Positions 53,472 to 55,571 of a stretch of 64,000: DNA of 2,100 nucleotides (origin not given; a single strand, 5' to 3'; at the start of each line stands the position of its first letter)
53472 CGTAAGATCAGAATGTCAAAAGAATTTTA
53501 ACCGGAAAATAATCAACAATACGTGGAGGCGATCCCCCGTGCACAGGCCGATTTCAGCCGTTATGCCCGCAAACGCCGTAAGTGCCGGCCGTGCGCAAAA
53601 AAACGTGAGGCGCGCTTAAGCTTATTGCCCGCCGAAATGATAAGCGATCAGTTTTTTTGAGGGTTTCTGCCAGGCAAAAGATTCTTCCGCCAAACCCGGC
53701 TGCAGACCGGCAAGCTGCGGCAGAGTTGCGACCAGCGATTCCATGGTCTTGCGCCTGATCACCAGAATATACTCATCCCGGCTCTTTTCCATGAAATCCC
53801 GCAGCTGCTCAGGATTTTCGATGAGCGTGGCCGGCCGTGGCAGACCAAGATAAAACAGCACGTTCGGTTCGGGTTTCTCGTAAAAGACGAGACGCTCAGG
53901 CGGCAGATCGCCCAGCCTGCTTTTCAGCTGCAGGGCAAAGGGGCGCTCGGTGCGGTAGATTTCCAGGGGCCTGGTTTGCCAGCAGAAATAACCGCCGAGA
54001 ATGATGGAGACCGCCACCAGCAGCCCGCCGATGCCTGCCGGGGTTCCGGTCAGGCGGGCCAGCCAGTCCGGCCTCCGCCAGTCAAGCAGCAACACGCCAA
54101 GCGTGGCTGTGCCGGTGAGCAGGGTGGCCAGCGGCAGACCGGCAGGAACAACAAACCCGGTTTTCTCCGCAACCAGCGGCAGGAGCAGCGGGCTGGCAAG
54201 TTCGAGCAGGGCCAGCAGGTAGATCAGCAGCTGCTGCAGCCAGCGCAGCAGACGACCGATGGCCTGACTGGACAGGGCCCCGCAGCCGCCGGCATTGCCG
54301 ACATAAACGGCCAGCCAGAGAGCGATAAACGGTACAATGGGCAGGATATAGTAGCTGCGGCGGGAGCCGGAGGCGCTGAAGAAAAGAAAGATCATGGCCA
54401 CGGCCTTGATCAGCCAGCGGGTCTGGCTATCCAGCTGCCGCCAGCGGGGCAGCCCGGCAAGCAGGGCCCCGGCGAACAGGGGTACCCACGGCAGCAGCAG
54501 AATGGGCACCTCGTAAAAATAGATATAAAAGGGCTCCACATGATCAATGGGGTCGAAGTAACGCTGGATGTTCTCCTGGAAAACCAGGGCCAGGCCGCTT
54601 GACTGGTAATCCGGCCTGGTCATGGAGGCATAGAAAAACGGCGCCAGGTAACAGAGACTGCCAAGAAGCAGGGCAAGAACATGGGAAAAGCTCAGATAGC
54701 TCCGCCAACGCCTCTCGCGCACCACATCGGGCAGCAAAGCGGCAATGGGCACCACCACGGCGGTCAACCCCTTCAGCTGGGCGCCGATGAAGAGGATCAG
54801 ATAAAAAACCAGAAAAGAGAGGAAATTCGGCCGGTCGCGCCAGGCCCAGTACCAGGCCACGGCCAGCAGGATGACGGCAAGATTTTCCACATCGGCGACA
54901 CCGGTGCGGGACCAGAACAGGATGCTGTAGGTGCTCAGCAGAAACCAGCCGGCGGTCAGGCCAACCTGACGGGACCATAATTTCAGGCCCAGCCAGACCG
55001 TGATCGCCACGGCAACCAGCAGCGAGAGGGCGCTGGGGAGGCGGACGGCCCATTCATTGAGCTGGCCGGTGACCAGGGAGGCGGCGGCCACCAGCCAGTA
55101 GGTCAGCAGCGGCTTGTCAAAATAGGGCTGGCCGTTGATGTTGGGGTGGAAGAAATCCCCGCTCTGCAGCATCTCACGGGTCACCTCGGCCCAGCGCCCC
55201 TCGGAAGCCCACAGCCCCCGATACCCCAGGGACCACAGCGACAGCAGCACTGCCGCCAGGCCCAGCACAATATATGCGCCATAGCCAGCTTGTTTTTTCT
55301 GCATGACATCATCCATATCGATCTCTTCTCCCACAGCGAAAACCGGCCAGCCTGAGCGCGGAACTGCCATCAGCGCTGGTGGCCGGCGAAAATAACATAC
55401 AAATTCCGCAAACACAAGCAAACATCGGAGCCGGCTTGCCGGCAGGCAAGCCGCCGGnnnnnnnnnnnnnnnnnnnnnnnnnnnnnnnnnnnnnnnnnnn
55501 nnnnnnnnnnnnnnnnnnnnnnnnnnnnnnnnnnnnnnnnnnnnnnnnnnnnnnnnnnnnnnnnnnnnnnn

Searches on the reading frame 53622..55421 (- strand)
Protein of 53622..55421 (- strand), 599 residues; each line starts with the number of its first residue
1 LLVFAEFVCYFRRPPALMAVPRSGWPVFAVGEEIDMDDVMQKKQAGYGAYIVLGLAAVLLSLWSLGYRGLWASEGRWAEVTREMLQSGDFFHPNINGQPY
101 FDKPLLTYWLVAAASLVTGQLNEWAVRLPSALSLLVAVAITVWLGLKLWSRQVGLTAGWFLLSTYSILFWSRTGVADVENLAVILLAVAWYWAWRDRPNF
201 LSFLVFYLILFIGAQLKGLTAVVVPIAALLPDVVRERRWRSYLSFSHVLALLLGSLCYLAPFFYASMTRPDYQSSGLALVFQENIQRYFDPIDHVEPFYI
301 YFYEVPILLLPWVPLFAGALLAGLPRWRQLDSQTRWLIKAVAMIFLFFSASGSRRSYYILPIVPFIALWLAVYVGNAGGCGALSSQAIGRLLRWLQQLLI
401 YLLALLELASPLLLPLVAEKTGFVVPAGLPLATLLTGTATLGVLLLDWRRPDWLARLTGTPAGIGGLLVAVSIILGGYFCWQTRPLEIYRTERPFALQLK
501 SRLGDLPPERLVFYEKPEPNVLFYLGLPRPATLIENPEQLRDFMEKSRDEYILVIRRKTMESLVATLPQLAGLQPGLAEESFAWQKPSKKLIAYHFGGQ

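Call 64: search_protein_families(library=pfam, proteins=[window:53622-55421:-], max_evalue=0.00001)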
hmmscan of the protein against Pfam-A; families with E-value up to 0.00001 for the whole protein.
window:53622-55421:- (599 aa): 1 family
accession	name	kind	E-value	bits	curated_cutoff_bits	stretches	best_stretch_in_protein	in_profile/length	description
PF13231.12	PMT_2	-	2.6e-07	31.4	26.1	1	102-259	1-154/160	Dolichyl-phosphate-mannose-protein mannosyltransferase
